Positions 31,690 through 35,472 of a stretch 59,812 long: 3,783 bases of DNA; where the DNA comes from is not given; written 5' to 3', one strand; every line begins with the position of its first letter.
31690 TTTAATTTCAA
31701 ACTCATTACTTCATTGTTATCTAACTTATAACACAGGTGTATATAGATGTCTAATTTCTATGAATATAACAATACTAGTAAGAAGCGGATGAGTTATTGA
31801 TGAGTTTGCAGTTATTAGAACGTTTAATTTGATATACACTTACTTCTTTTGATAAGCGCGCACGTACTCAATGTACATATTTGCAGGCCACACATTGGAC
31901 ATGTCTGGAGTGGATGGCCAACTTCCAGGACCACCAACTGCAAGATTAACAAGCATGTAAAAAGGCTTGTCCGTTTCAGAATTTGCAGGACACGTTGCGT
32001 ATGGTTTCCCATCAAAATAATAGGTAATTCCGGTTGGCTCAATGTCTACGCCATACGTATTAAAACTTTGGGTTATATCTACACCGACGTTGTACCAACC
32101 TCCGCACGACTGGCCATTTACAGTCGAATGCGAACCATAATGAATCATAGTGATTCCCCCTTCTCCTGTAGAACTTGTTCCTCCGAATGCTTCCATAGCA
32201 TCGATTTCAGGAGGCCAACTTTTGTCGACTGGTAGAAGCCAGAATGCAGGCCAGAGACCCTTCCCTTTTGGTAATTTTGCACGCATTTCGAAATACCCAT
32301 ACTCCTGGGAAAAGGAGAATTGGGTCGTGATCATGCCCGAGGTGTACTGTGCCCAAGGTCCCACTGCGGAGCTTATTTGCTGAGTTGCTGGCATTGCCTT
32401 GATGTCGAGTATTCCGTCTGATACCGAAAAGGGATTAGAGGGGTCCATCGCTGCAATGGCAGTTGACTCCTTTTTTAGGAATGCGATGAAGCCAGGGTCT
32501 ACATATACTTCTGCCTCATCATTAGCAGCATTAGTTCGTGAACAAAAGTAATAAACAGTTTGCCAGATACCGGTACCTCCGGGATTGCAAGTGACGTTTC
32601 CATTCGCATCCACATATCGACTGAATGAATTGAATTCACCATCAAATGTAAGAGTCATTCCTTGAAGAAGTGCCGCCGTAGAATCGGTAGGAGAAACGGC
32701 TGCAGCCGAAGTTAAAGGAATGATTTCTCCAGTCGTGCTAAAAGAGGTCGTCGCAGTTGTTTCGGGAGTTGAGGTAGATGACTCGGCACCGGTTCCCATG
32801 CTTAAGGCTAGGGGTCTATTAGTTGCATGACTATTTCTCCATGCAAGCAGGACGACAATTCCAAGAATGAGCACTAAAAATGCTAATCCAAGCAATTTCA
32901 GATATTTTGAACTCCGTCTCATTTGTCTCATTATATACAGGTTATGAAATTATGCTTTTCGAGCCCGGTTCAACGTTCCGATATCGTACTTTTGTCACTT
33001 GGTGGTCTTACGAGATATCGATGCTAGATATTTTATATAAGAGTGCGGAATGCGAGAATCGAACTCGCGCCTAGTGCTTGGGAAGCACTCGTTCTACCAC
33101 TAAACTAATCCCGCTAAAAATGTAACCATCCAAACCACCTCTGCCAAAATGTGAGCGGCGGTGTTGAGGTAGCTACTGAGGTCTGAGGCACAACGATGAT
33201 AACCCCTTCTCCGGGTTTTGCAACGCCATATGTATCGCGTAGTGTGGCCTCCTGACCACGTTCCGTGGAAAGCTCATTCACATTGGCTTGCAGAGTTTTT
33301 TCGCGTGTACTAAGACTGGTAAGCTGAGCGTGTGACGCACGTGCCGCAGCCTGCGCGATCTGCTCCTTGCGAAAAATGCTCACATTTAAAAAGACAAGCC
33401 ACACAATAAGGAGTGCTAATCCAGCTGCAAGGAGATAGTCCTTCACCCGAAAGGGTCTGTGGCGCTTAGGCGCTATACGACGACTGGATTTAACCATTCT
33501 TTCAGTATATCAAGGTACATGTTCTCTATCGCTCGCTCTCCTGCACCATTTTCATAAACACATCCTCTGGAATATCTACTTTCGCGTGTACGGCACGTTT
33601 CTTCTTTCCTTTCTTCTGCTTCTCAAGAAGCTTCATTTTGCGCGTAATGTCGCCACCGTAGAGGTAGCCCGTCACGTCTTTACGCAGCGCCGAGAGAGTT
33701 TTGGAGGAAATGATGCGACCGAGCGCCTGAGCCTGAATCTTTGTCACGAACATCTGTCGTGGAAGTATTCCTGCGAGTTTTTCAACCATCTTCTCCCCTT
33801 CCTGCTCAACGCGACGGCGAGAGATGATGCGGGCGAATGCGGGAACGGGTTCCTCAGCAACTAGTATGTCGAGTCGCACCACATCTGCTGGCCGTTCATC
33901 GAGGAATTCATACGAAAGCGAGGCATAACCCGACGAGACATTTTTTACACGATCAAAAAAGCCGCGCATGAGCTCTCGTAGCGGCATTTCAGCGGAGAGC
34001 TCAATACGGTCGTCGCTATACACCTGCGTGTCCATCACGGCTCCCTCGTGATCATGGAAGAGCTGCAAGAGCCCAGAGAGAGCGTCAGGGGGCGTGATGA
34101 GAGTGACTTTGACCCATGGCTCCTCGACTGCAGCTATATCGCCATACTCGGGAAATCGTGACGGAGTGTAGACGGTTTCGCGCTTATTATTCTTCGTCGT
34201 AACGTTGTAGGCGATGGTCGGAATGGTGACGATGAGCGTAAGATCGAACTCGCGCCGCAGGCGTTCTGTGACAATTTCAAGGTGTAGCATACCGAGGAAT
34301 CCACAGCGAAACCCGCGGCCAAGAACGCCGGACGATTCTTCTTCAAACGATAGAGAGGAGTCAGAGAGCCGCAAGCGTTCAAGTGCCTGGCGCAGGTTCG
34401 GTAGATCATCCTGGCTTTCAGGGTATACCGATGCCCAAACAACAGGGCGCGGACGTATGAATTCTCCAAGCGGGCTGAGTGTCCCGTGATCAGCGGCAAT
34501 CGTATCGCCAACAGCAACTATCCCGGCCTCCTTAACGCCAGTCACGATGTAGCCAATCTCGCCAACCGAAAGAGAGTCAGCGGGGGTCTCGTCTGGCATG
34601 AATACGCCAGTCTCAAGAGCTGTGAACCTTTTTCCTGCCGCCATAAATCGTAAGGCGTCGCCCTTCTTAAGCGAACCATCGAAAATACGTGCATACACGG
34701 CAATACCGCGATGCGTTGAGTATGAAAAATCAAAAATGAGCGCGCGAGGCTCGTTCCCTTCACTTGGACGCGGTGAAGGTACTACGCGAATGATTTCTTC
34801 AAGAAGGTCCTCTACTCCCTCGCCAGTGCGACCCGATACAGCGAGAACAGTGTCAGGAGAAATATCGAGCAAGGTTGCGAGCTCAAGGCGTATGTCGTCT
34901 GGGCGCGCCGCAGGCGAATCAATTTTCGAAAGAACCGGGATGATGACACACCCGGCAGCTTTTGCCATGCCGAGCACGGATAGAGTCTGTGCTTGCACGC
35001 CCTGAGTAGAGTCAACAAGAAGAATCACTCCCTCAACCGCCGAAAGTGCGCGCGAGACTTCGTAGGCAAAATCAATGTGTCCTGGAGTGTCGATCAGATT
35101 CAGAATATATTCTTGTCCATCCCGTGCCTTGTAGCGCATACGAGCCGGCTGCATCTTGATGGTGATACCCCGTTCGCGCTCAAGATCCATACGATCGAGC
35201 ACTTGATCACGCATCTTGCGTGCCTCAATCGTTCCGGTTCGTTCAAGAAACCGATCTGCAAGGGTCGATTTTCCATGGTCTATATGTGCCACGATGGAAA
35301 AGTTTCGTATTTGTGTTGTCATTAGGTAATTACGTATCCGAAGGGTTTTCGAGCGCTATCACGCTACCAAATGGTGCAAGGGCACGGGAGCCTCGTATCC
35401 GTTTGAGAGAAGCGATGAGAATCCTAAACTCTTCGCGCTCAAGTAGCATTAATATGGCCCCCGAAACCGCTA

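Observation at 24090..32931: AT-rich surface-glycan cluster next to tRNA-Gly: two processive GT2 synthases, two unknown 570-aa membrane proteins, GH16 and a PG-binding protein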

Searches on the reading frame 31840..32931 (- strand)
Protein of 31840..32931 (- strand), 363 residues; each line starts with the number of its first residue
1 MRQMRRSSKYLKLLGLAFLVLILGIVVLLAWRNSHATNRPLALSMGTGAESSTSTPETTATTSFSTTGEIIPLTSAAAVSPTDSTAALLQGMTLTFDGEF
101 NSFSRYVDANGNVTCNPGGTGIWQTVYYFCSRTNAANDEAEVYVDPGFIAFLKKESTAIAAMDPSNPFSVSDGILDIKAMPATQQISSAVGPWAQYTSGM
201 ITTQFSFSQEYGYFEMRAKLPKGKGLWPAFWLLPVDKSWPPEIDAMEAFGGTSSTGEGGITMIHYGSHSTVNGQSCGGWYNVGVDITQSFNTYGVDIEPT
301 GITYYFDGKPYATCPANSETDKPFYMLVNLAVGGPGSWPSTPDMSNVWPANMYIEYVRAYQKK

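Call 6: search_protein_families(library=pfam, proteins=[window:31840-32931:-], max_evalue=0.01)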
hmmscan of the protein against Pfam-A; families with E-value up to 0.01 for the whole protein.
window:31840-32931:- (363 aa): 2 families
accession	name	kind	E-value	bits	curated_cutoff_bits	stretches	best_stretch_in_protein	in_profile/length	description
PF00722.28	Glyco_hydro_16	-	2.3e-19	69.9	22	1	194-333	27-155/175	Glycosyl hydrolases family 16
PF03935.22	SKN1_KRE6_Sbg1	-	4.4e-07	29.1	30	0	195-233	181-222/501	Beta-glucan synthesis-associated protein SKN1/KRE6/Sbg1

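Call 7: search_protein_families(library=ncbifam, proteins=[window:31840-32931:-], max_evalue=0.01)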
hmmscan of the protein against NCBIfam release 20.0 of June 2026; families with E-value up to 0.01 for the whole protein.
window:31840-32931:- (363 aa): 5 families
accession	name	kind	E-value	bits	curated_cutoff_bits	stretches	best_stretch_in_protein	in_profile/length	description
NF052454.1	BtaGlycanEglC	equivalog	3.4e-54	184.5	700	1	108-361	223-457/459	endo-1,3-1,4-beta-glycanase EglC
NF041449.1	K_carrageenase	equivalog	6.9e-07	28.7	350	1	164-233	56-120/283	kappa-carrageenase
NF047856.1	BGlucanaseBglS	equivalog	1.4e-05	24.7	300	1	187-338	79-215/237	beta-glucanase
NF052392.1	BetGlycExoK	equivalog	0.001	18.6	350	1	195-310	88-194/261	endo-1,3-1,4-beta-glycanase ExoK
NF042931.1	SAG1386_EF1546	equivalog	0.0054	16.8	80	1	4-66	24-86/158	SAG1386/EF1546 family surface-associated protein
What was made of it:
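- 31840..32931 (-): GH16: N-terminally membrane-anchored, laminarinase-like endo-beta-1,3(4)-glucanase with an intact EIDAME motif and a Ser/Thr-rich linker. Pfam PF00722 at 2.3e-19; NCBIfam EglC at 3e-54, below its cutoff (calls 6, 7).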

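Call 54: search_solved_structures(query=window:31840-32931:-, max_evalue=0.001)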
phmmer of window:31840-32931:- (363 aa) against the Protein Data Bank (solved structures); distinct sequences matched with E-value up to 0.001: 32.
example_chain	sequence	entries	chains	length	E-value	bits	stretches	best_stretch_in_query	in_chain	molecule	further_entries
4dfs_A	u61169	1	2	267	1.4e-26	96.8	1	170-363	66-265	Glycoside hydrolase, family 16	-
3azx_A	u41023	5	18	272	3.6e-26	95.4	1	170-361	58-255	Laminarinase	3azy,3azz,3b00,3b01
3atg_A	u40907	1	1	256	3.2e-23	85.7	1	195-361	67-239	GLUCANASE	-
2hyk_A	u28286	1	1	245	5.6e-23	84.9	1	195-361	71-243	Beta-1,3-glucanase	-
9vmv_A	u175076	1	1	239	1.4e-22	83.6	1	194-361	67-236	Beta-1,3-glucanase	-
9voq_A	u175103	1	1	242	1.5e-22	83.5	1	194-361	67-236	Beta-1,3-glucanase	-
9voo_A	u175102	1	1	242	3.1e-22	82.5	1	194-361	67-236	Hydrolase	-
2vy0_A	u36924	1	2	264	1.1e-21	80.6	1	195-361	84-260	ENDO-BETA-1,3-GLUCANASE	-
4crq_A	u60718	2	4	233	1.7e-20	76.7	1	193-362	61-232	ENDO-1,3-BETA-GLUCANASE, FAMILY GH16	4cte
5wut_A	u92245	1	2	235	2.7e-20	76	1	190-361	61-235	ULam111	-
6xof_A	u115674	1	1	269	2.5e-19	72.9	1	170-363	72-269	GH16 family protein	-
6xqf_A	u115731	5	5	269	1.1e-18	70.7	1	170-363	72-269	GH16 family protein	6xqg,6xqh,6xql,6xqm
8va4_A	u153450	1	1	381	2.3e-18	69.7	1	208-362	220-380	Glycoside hydrolase family 16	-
7wwc_A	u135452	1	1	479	3.2e-18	69.2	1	194-362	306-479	beta-1,3(4)-glucanase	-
7ww4_A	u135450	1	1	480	3.3e-18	69.2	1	194-362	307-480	beta-1,3(4)-glucanase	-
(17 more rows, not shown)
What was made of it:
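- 31840..32931 (-): Best solved matches are laminarinases and beta-1,3-glucanases (call 54).
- On GH16 glycoside hydrolases: Laminarinase structures match at 1e-26 (call 54).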

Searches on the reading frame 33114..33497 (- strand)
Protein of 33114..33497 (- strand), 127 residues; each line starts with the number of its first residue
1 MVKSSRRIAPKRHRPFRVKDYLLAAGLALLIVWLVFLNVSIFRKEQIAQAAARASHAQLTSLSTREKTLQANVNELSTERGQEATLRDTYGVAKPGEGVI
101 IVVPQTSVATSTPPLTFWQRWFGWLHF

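Call 6: search_protein_families(library=pfam, proteins=[window:33114-33497:-], max_evalue=0.01)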
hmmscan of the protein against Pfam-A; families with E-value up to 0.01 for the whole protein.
window:33114-33497:- (127 aa): 1 family
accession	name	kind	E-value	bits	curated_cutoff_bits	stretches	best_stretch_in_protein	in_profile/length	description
PF04977.20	DivIC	-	4e-06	27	28.9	1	27-104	2-79/80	Septum formation initiator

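Call 7: search_protein_families(library=ncbifam, proteins=[window:33114-33497:-], max_evalue=0.01)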
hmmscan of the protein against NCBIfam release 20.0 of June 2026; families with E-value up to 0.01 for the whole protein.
window:33114-33497:- (127 aa): 0 families

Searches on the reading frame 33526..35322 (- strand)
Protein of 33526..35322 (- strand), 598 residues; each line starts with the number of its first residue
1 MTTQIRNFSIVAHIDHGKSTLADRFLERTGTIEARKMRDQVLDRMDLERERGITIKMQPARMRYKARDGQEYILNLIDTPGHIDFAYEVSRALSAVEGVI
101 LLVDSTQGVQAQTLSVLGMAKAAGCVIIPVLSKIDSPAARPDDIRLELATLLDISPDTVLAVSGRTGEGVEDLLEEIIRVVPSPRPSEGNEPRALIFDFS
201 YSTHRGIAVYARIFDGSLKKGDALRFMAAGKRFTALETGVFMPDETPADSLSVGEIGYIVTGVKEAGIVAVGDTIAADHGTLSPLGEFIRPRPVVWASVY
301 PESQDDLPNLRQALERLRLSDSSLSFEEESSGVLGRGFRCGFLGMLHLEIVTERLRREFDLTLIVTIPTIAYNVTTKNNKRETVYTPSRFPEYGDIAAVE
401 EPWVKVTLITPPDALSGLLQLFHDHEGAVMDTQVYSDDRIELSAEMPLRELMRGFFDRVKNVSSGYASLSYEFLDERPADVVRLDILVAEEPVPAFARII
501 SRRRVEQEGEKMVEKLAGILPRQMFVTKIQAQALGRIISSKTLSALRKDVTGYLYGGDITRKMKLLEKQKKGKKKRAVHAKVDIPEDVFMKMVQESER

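Call 27: find_related_loci(query=window:33526-35322:-, collection=genome_contigs, flank=10000)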
Query window:33526-35322:- (598 aa) in genome_contigs; peptide patterns used: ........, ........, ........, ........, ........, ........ (x = any residue, [..] = any of these).
275 stretches matched a pattern; 164 encode a relative of the query (tblastn E <= 1e-3); the best 80 are kept; 80 distinct loci.
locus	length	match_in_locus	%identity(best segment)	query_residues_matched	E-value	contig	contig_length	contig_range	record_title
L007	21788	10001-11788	83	1-596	0e+0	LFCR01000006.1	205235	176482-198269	MAG: Parcubacteria bacterium C7867-008 C7867_00024, whole genome shotgun sequence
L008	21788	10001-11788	83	1-596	0e+0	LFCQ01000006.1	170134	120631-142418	MAG: Parcubacteria bacterium C7867-007 C7867_00031, whole genome shotgun sequence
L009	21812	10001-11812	83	2-598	0e+0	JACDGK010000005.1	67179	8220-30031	MAG: Patescibacteria group bacterium isolate MGR_bin410 SD2908_NODE_124_length_67179_cov_3.566262, whole genome shotgun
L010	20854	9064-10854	84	4-596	0e+0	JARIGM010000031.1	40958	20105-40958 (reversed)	MAG: Candidatus Kaiserbacteria bacterium isolate CullarsAll.DT.26 k141_835600, whole genome shotgun sequence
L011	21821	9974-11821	81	4-598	0e+0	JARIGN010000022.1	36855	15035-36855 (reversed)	MAG: Candidatus Kaiserbacteria bacterium isolate CullarsAll.DT.30 k141_40071, whole genome shotgun sequence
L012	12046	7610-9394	81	5-598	0e+0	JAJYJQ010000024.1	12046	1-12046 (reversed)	MAG: bacterium isolate DBS2-1.bin164 NODE_10034_length_12046_cov_1.495427, whole genome shotgun sequence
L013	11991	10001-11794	80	1-598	0e+0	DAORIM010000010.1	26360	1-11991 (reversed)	MAG TPA_asm: Candidatus Paceibacterota bacterium isolate AMR_MDS_5577 NODE_290_length_26360_cov_6.323285, whole genome s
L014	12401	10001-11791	77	2-598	0e+0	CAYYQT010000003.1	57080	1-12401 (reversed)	MAG TPA_asm: uncultured Candidatus Saccharibacteria bacterium isolate SRP128015_co3_255 genome assembly, contig: NODE_32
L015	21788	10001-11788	80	3-598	0e+0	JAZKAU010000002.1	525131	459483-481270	MAG: Patescibacteria group bacterium isolate ADI_H3L2_1_122_18_3-bin046 ADIH3L21_B046_0_000000000002, whole genome shotg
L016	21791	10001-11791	80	1-598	0e+0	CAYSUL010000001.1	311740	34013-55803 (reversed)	MAG TPA_asm: uncultured Candidatus Saccharibacteria bacterium isolate SRP302447_co1_302 genome assembly, contig: NODE_93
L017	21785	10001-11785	81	4-598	0e+0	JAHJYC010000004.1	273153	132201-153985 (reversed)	MAG: Patescibacteria group bacterium isolate UMS_A.mb.28 UMS_A.mb.28_k119_387276, whole genome shotgun sequence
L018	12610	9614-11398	81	4-598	0e+0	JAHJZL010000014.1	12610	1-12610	MAG: Patescibacteria group bacterium isolate Undefined_mixed_planktonic.mb.113 Undefined_mixed_p.mb.113_k141_274149, who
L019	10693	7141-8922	78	4-598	0e+0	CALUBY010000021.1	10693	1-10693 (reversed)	MAG: uncultured bacterium isolate LGMHLTr32Z_bin.9.MAG genome assembly, contig: NODE_578_length_10693_cov_20.532055, who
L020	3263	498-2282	80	4-598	0e+0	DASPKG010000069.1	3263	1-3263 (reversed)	MAG TPA_asm: Candidatus Paceibacterota bacterium isolate SMAG_U12030 k141_375166, whole genome shotgun sequence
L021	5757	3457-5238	80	4-598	0e+0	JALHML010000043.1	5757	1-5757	MAG: Candidatus Paceibacterota bacterium isolate Bin_32_2_1 c_000000044962, whole genome shotgun sequence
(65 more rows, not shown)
